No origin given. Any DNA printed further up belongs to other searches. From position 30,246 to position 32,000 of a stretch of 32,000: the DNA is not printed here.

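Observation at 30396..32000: ORF missing from the track: a protein of more than 535 aa built from an internally duplicated P-loop module, divergent from a coiled-coil gene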

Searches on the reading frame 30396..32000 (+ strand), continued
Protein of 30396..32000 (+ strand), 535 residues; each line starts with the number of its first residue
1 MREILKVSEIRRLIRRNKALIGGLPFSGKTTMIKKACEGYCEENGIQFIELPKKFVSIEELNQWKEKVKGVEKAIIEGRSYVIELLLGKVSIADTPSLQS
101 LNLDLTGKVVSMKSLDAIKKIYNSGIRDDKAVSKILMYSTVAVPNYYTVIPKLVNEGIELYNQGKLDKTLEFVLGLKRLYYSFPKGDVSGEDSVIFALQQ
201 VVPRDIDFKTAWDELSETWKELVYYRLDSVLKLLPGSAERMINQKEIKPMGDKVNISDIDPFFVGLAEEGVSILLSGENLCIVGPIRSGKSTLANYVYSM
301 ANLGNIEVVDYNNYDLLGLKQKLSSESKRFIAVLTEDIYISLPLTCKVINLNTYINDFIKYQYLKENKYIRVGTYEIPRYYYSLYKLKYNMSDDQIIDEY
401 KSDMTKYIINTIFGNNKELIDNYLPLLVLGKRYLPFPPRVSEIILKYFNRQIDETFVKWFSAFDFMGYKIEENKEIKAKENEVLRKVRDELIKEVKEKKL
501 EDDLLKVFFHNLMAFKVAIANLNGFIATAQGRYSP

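Call 40: find_homologous_proteins(query=A6, max_evalue=0.01)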
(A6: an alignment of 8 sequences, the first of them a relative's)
Query A6 (8 sequences) (1010 aa, profile of the alignment): 7 proteins with E <= 0.01 among 8000 candidates.
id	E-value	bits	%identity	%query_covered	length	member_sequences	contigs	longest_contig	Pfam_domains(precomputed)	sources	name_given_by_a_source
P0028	0.0e+0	1168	33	93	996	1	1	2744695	PF13173.13,PF24883.3,PF13401.13,PF20720.4,PF00931.29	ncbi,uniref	ncbi:hypothetical protein V6M85_03105 [Sulfolobus tengchongensis]|uniref:AAA+ ATPase domain-containi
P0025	0.0e+0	1153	100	100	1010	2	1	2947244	PF20720.4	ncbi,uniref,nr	ncbi:hypothetical protein [Acidianus brierleyi]|uniref:Uncharacterized protein n=1 Tax=Acidianus bri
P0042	8.4e-293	992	79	100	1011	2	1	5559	-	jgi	-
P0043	1.8e-242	826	57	100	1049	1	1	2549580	PF20720.4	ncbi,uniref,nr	ncbi:hypothetical protein [Sulfolobus sp. E11-6]|uniref:hypothetical protein n=1 Tax=Sulfolobus sp. 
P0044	5.0e-177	609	37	100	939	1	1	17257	-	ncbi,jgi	-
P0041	1.7e-138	482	29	100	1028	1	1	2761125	PF13238.13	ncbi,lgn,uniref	ncbi:hypothetical protein [Sulfurisphaera ohwakuensis]|uniref:hypothetical protein n=1 Tax=Sulfurisp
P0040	1.6e-136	475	29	100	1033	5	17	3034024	-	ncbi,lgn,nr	ncbi:hypothetical protein SULI_11940 [Saccharolobus solfataricus]|nr:hypothetical protein [Saccharol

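Call 43: search_protein_families(library=pfam, alignment_id=A7, max_evalue=0.01)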
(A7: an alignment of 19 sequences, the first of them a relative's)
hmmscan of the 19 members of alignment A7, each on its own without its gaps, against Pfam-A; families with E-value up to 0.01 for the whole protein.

A. member 1, P0040 (1033 aa): 3 families
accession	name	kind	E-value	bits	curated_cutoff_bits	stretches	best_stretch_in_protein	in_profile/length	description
PF20720.3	nSTAND3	-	0.00015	22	27.2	0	12-63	13-62/155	Novel STAND NTPase 3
PF13238.12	AAA_18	-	0.00067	20.5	29.4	0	281-314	2-29/128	AAA domain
PF13173.12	AAA_14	-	0.0018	18.8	27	0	279-322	4-48/129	AAA domain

B. families by the number of members that match (of 19 scanned): 30 families (the first 25 are shown)
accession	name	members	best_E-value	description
PF20720.3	nSTAND3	12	1.5e-08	Novel STAND NTPase 3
PF13238.12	AAA_18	10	2.7e-06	AAA domain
PF13173.12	AAA_14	10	1.6e-05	AAA domain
PF13401.12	AAA_22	5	4e-07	AAA domain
PF00004.35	AAA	4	2.6e-05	ATPase family associated with various cellular activities (AAA)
PF02367.23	TsaE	4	0.00042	Threonylcarbamoyl adenosine biosynthesis protein TsaE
PF13191.12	AAA_16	2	4.8e-06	AAA ATPase domain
PF00931.28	NB-ARC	2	4.3e-05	NB-ARC domain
PF03266.21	NTPase_1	2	7.5e-05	NTPase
PF09439.16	SRPRB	2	0.00015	Signal recognition particle receptor beta subunit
PF13086.12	AAA_11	2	0.00078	AAA domain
PF13245.12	AAA_19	2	0.0018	AAA domain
PF05673.19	DUF815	2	0.0026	Protein of unknown function (DUF815)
PF12775.13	AAA_7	2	0.0029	P-loop containing dynein motor region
PF24883.2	NPHP3_N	1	2.1e-05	Nephrocystin 3, N-terminal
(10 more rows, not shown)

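Call 47: find_encoding_contigs(protein=P0025, flank=8000, max_places=2)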
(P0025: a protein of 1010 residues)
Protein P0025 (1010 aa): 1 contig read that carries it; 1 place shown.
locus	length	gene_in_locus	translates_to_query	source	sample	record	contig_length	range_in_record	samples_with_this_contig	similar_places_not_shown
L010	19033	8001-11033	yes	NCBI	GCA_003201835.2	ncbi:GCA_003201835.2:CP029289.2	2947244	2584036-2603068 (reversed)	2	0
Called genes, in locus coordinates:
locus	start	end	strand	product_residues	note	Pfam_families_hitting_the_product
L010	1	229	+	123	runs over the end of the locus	PF06969:HemN_C (faint), PF18755:RAMA (faint)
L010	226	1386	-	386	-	PF00374:NiFeSe_Hases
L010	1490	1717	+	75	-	PF01455:HupF_HypC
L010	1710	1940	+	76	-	PF01455:HupF_HypC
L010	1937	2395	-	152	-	-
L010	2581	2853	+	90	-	-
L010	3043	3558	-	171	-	PF01750:HycI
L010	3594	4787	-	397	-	PF02771:Acyl-CoA_dh_N, PF02770:Acyl-CoA_dh_M, PF00441:Acyl-CoA_dh_1, PF08028:Acyl-CoA_dh_2, PF22924:ACOX_C_alpha1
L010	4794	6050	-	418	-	PF00202:Aminotran_3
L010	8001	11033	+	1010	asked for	PF20720:nSTAND3 (faint)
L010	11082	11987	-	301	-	PF01519:DUF16 (faint), PF02601:Exonuc_VII_L (weak), PF28019:HmpF (weak), PF04108:ATG17_like (weak), PF12072:RNase_Y_N (weak), PF26618:DUF8196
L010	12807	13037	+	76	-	-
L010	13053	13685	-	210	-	-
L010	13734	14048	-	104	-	PF01022:HTH_5 (weak), PF13601:HTH_34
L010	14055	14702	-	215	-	-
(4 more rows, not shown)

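Call 48: find_encoding_contigs(protein=P0028, flank=8000, max_places=2)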
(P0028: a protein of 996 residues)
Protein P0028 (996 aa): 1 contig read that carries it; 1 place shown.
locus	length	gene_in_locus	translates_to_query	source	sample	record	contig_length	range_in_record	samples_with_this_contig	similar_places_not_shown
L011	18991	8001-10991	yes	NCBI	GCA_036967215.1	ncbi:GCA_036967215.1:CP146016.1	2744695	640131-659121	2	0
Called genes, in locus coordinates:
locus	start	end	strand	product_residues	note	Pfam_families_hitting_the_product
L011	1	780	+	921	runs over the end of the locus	PF00270:DEAD, PF04851:ResIII (weak), PF00271:Helicase_C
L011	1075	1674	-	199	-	PF25213:HVO_A0261_N, PF01978:TrmB (weak), PF01022:HTH_5 (weak), PF08279:HTH_11 (weak)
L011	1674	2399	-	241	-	PF17952:Cas6_N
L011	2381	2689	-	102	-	-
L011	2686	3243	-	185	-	-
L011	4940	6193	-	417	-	PF22230:Csx1_CARF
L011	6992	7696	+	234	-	PF01987:AIM24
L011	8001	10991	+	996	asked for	PF00931:NB-ARC (faint), PF13173:AAA_14 (faint), PF13401:AAA_22 (faint), PF20720:nSTAND3 (faint), PF24883:NPHP3_N (faint)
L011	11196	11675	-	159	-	-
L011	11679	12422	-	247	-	-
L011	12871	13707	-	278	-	PF13175:AAA_15 (weak), PF00005:ABC_tran, PF13304:AAA_21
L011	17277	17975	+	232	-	PF22662:Csa3_N, PF25212:HVO_A0114, PF13412:HTH_24 (weak)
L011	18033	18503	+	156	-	PF27234:MJ0013 (weak)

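Call 49: find_encoding_contigs(protein=P0024, flank=8000, max_places=2)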
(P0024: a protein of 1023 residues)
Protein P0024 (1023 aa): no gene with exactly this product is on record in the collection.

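Call 51: find_encoding_contigs(protein=P0035, flank=6000, max_places=1)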
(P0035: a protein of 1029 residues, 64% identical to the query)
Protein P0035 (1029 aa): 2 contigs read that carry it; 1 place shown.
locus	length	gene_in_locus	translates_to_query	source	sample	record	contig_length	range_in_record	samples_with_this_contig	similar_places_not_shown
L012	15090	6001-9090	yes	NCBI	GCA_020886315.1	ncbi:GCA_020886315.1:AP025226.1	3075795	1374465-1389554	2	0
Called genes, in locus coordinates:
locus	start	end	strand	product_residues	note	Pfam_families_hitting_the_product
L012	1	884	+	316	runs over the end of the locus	PF03400:DDE_Tnp_IS1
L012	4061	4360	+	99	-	-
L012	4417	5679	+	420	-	PF00271:Helicase_C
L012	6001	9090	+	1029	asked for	PF20720:nSTAND3 (faint)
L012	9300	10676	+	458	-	PF13173:AAA_14, PF13635:DUF4143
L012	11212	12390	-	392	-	PF07690:MFS_1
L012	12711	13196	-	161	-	PF05942:PaREP1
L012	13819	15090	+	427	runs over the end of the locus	PF01637:ATPase_2 (faint), PF13173:AAA_14, PF13635:DUF4143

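Call 52: find_encoding_contigs(protein=P0038, flank=6000, max_places=1)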
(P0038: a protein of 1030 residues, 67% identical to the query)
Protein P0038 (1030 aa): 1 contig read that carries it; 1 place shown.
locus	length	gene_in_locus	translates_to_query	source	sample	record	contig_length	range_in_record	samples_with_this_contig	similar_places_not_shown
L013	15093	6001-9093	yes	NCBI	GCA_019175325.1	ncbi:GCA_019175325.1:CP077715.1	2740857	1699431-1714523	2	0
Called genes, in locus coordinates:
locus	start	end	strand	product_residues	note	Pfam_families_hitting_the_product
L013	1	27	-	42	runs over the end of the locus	-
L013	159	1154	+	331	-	-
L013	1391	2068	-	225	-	-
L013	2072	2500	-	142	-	-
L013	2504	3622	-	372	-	-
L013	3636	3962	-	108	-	-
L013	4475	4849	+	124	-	-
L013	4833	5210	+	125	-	PF05942:PaREP1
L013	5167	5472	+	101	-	PF05942:PaREP1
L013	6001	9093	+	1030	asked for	PF20720:nSTAND3 (faint)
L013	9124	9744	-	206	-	PF01609:DDE_Tnp_1 (weak)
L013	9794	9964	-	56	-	-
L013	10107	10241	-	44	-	PF14210:DUF4322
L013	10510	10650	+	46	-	-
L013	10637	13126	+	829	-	PF01804:Penicil_amidase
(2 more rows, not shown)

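Call 53: find_encoding_contigs(protein=P0043, flank=6000, max_places=1)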
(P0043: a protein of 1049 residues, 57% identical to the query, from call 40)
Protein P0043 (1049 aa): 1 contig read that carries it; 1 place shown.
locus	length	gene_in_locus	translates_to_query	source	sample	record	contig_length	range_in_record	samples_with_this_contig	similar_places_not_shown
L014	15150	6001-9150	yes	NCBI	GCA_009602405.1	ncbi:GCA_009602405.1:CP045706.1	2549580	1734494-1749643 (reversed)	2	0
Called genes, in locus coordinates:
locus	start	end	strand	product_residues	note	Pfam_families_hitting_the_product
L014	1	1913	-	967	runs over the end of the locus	PF00270:DEAD, PF04851:ResIII, PF00271:Helicase_C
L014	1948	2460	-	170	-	-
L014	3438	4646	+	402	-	PF13173:AAA_14, PF13635:DUF4143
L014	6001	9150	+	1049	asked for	PF20720:nSTAND3 (faint)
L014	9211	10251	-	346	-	PF14210:DUF4322, PF01609:DDE_Tnp_1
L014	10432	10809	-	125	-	-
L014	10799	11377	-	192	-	-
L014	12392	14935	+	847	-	-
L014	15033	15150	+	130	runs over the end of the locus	-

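Call 54: find_encoding_contigs(protein=P0044, flank=6000, max_places=1)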
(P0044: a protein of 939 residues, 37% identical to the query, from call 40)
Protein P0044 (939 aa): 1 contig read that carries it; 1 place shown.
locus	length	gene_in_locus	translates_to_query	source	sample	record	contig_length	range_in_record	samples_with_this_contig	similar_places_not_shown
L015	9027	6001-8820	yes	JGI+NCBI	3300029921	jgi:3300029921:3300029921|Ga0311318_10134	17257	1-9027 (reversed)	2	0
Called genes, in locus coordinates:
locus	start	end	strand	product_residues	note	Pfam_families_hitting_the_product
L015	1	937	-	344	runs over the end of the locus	PF08240:ADH_N, PF00107:ADH_zinc_N, PF13602:ADH_zinc_N_2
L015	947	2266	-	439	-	PF00083:Sugar_tr, PF07690:MFS_1, PF00083:Sugar_tr, PF07690:MFS_1 (weak)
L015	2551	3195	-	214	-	PF04967:HTH_10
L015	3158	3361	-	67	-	-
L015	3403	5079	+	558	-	PF00501:AMP-binding, PF13193:AMP-binding_C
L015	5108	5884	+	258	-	PF00378:ECH_1, PF16113:ECH_2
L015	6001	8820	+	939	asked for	-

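Call 55: predict_structure(alignment_id=A7)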
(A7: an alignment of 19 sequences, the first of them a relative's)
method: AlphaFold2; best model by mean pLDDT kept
length: 1033 residues; sequences in the alignment: 19
mean_pLDDT: 87.2   pTM: 0.71
mean pLDDT of the five models: 87.2, 86.3, 85.1, 84.1, 82.5
residues with pLDDT >= 90: 558; 70-90: 394; 50-70: 65; < 50: 16
segments of 3 or more residues with pLDDT < 50: 574-587
pLDDT, mean of each block of 10 residues (from residue 1): 87 83 90 86 87 93 92 91 92 91 84 93 93 97 90 97 93 94 91 94 91 94 96 95 91 88 95 91 93 94 87 94 82 96 92 90 85 73 88 92 95 95 95 94 97 96 90 87 94 90 82 54 86 86 75 76 81 48 48 60 77 88 91 73 84 94 93 79 89 95 93 89 95 89 72 90 92 93 84 89 88 81 89 79 70 91 89 91 87 88 94 75 91 89 92 80 81 92 87 82 87 82 93 94
secondary structure, 60 per line:
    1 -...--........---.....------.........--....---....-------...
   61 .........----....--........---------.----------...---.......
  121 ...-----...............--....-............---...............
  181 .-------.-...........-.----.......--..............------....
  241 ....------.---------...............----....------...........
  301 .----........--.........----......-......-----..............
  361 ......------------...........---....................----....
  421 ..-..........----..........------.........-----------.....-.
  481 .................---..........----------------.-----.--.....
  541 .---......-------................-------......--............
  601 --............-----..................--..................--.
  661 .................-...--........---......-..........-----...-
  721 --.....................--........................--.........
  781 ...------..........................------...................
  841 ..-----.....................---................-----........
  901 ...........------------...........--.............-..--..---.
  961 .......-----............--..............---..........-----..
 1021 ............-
elements in order (helices of 4 or more, strands of 3 or more residues): E2-4 H7-14 E18-22 H29-37 H40-43 E47-50 H58-69 E74-77 H80-87 E108-110 H114-123 H129-139 E140-143 E146-149 H151-162 H166-181 H191-201 H208-214 H217-230 H237-244 H261-275 E280-283 H290-301 E306-310 H316-324 E329-334 H336-341 E347-350 H351-366 H379-389 H393-412 H417-422 H424-433 H438-447 H454-462 H474-478 H480-497 H501-510 H536-541 H545-550 H558-573 H581-586 H589-600 H603-614 H620-637 H640-657 H660-677 H684-691 H695-700 H702-711 H723-743 H746-769 H772-783 H790-815 H822-842 H848-868 H872-887 H893-911 H924-934 H937-949 H960-967 H973-984 H987-1000 H1004-1013 H1019-1032

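Call 57: fold_search(model_id=the predicted structure, library=pdb)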
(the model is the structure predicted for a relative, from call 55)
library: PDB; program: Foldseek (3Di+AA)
matches with E <= 10: 702; with E <= 0.001: 7
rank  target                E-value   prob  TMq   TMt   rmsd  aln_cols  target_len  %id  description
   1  4w8f_B                4.4e-05  0.87  0.10  0.06  34.1      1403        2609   11  Crystal structure of the dynein motor domain in the AMPPNP-bound state (released 2014-11-12)
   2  3j67                  1.0e-04  0.72  0.09  0.06  32.0      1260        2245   10  Structural mechanism of the dynein powerstroke (post-powerstroke state) (released 2014-04-23)
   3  7mi1                  3.2e-04  0.66  0.09  0.06  36.8      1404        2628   10  X-ray structure of yeast dynein motor domain in the presence of a pyrazolo-pyrimidinone-based compound (compound 20) (released 2021-05-26)
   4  9mfv                  3.6e-04  0.72  0.10  0.06  30.7      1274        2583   10  Motor domain with Apo AAA1 and ADP AAA3 from yeast full-length dynein-1 in 0.1 mM ATP condition (released 2025-12-17)
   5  4w8f_A                3.9e-04  0.57  0.09  0.05  36.0      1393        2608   11  Crystal structure of the dynein motor domain in the AMPPNP-bound state (released 2014-11-12)
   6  9dn5_A                4.6e-04  0.63  0.09  0.06  30.5      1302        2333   10  CryoEM structures of yeast cytoplasmic dynein in the presence of ATP and Lis1. (released 2025-05-28)
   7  9dk0_A                7.7e-04  0.51  0.09  0.05  32.9      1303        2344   10  CryoEM structures of yeast cytoplasmic dynein in the presence of ATP and Lis1. (released 2025-05-28)
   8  9bmb                  1.6e-03  0.51  0.10  0.06  30.9      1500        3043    8  Post-1 motor domain from full-length human dynein-1 bound to microtubules in 5mM ADP condition (released 2025-04-23)
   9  9dkx_A                1.6e-03  0.51  0.10  0.06  29.2      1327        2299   10  CryoEM structures of yeast cytoplasmic dynein in the presence of ATP and Lis1. (released 2025-06-04)
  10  9djy                  1.6e-03  0.44  0.10  0.07  30.9      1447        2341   10  CryoEM structures of yeast cytoplasmic dynein in the presence of ATP and Lis1. (released 2025-05-28)
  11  9y6s_7I               3.2e-03  0.30  0.09  0.04  69.4      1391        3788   11  96-nm repeat of the Leishmania tarentolae doublet microtubule (released 2025-12-17)
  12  2xwu_B                4.0e-03  0.93  0.20  0.22  20.8      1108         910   10  CRYSTAL STRUCTURE OF IMPORTIN 13 - UBC9 COMPLEX (released 2010-12-29)
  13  9jap_A                4.0e-03  0.80  0.13  0.15  28.4       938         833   10  Helical structure of EfAvs5(SIR2-STAND) (released 2025-03-19)
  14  9zjs_B                4.7e-03  0.66  0.14  0.14  26.0      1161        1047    9  Human sterile alpha motif domain-containing protein 9 (SAMD9), asymmetric dimer "shell" shape (released 2026-02-25)
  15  4ai6_A                5.3e-03  0.30  0.09  0.05  31.7      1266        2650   11  Dynein Motor Domain - ADP complex (released 2012-03-14)
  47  4buj_F                6.5e-02  0.35  0.14  0.11  35.2      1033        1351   11  Crystal structure of the S. cerevisiae Ski2-3-8 complex (released 2013-08-28)
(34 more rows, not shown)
